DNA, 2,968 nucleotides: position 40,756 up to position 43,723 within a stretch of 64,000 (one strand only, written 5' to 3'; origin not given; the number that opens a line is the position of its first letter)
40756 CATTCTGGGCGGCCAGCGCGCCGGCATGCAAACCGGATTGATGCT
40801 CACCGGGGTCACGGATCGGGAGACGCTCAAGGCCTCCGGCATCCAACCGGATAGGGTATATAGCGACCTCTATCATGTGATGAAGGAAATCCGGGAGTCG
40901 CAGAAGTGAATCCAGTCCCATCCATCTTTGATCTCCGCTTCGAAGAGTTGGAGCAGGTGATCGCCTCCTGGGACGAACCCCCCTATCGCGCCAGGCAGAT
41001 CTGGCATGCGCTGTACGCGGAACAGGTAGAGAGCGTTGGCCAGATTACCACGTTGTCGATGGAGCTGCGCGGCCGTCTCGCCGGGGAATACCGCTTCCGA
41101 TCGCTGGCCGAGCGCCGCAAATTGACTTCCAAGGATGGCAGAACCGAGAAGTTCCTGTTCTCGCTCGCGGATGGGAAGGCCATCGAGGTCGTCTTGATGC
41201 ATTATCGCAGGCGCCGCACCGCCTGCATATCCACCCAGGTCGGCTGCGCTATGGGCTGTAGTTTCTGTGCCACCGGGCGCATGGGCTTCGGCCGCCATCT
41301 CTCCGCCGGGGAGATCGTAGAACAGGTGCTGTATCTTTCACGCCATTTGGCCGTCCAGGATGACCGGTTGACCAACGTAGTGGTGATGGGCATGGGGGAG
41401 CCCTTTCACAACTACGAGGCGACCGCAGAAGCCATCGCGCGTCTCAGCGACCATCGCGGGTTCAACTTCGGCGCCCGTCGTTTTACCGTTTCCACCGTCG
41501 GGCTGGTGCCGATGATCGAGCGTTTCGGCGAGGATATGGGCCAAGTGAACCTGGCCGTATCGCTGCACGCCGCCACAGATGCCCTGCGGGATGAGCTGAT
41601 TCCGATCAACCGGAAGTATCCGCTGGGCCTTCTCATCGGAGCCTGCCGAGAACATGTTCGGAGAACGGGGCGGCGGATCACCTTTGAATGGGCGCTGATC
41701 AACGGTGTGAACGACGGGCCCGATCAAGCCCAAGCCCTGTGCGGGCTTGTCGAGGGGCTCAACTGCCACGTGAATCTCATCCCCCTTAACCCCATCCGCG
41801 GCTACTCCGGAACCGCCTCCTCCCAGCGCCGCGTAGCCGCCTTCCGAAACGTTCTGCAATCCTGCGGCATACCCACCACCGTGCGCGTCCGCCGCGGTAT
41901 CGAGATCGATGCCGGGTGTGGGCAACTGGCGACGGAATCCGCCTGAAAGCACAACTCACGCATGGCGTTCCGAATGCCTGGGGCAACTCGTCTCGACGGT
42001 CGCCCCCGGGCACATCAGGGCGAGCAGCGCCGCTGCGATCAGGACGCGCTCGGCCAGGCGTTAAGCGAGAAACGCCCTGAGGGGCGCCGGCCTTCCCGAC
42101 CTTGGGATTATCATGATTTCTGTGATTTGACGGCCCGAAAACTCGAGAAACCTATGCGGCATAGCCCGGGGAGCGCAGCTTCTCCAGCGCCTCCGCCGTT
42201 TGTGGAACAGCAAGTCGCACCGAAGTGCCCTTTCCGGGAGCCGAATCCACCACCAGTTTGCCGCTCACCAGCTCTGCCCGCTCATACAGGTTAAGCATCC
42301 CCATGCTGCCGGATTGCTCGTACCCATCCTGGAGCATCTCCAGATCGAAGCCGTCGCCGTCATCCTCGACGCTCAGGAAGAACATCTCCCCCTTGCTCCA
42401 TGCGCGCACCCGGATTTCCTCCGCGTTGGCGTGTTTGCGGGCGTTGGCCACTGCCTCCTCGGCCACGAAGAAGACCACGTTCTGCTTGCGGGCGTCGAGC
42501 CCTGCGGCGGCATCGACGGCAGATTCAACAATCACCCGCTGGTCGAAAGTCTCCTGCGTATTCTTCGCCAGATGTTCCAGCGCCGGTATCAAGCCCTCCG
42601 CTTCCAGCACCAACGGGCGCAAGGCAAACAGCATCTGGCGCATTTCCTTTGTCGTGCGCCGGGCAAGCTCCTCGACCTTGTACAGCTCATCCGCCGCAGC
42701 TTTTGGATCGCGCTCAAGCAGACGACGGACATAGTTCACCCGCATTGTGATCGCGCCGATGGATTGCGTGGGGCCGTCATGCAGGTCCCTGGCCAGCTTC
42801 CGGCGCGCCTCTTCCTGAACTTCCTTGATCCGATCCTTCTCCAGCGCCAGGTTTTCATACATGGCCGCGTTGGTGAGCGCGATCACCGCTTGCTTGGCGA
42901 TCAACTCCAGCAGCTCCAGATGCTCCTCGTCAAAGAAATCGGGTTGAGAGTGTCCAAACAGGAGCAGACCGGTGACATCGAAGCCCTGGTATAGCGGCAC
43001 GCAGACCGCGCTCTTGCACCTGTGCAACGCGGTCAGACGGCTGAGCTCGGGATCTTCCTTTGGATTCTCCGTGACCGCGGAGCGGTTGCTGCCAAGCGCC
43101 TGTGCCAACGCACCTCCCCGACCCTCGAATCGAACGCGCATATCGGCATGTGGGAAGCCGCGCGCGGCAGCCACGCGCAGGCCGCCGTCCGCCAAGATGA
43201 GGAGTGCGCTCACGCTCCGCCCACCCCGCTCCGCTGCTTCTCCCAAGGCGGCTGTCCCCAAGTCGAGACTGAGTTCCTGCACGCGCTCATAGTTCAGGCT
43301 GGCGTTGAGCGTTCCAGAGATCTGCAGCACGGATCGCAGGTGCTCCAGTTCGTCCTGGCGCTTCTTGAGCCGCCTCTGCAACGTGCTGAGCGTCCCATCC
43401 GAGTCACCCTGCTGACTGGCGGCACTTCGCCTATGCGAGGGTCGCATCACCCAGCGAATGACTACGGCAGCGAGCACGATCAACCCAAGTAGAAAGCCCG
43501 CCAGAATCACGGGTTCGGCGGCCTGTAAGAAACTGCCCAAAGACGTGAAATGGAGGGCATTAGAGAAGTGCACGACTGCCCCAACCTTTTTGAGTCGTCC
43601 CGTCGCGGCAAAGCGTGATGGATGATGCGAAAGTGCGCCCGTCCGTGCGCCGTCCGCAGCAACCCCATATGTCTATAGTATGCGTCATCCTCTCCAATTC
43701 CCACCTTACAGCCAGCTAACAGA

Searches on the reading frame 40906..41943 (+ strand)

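Call 20: search_protein_families(library=ncbifam, proteins=[window:40906-41943:+], max_evalue=1e-10)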
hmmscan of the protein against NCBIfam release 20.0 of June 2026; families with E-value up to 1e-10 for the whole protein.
window:40906-41943:+ (346 aa): 8 families
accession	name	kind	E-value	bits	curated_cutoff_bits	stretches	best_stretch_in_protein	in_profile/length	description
NF011031.0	PRK14461.1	equivalog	2.9e-117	391.8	601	1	5-344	8-364/372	ribosomal RNA large subunit methyltransferase N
TIGR00048.1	rRNA_mod_RlmN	equivalog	3e-108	361.9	290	1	4-342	6-343/355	dual-specificity RNA methyltransferase RlmN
TIGR04432.1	rSAM_Cfr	equivalog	1.3e-78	264.7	550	1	11-342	5-339/341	Cfr family 23S rRNA (adenine(2503)-C(8))-methyltransferase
NF011024.0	PRK14453.1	equivalog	1.3e-78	264.7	468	1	11-343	7-342/348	23S rRNA (adenine(2503)-C(8))-methyltransferase Cfr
NF000424.4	CfrAB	exception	2.1e-78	264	530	1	11-342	3-337/338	Cfr family 23S rRNA (adenine(2503)-C(8))-methyltransferase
NF008396.0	PRK11194.1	equivalog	8.8e-75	251.9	633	1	7-344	15-356/379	dual-specificity RNA methyltransferase RlmN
NF011040.0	PRK14470.1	equivalog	7.3e-61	206.5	441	1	14-344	8-334/338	ribosomal RNA large subunit methyltransferase N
NF011034.0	PRK14464.1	equivalog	9.1e-58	195.7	422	1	31-343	25-328/348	RNA methyltransferase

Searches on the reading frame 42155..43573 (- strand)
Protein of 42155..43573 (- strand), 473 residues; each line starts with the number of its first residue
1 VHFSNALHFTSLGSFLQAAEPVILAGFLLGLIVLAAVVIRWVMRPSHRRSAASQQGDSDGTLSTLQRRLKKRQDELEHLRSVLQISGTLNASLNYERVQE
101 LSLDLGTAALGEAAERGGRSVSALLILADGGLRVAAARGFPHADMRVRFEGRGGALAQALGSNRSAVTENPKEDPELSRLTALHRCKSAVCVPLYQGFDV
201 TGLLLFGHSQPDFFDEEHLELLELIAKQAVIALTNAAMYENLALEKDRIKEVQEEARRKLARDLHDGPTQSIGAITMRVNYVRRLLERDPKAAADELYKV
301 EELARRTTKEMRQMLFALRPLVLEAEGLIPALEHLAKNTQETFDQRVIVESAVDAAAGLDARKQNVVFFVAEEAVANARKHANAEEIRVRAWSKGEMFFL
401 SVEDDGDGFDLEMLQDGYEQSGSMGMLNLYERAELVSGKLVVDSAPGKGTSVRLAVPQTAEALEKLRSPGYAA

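Call 10: search_protein_families(library=ncbifam, proteins=[window:42155-43573:-], max_evalue=0.00001)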
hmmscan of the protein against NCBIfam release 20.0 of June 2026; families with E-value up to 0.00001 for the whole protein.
window:42155-43573:- (473 aa): 8 families
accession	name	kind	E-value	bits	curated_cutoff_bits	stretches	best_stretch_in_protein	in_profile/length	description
NF052443.1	SensHisKinMctS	equivalog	2.2e-33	115.3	700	1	242-462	236-452/457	two-component system sensor histidine kinase MctS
NF008649.0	PRK11644.1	equivalog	6.1e-27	94.5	408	1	238-459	286-497/499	signal transduction histidine-protein kinase/phosphatase UhpB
NF047786.1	his_kin_MadS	equivalog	9.2e-25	87.6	500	1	250-457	224-434/434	MadS family sensor histidine kinase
NF052531.1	Strep_LiaS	equivalog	1.1e-24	87.4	450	1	233-457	111-326/328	envelope stress sensor histidine kinase LiaS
NF008184.0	PRK10935.1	equivalog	4.3e-23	81.8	553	1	254-461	361-562/565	nitrate/nitrite two-component system sensor histidine kinase NarQ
NF007896.0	PRK10600.1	equivalog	2e-15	56.5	578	1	240-456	371-583/598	nitrate/nitrite two-component system sensor histidine kinase NarX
NF047322.1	HK_morpho_MacS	equivalog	1.6e-12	47.3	300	1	221-457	147-367/367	MacS family sensor histidine kinase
TIGR02916.1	PEP_his_kin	equivalog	2.2e-07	29.8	300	1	189-457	412-679/679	XrtA/PEP-CTERM system histidine kinase PrsK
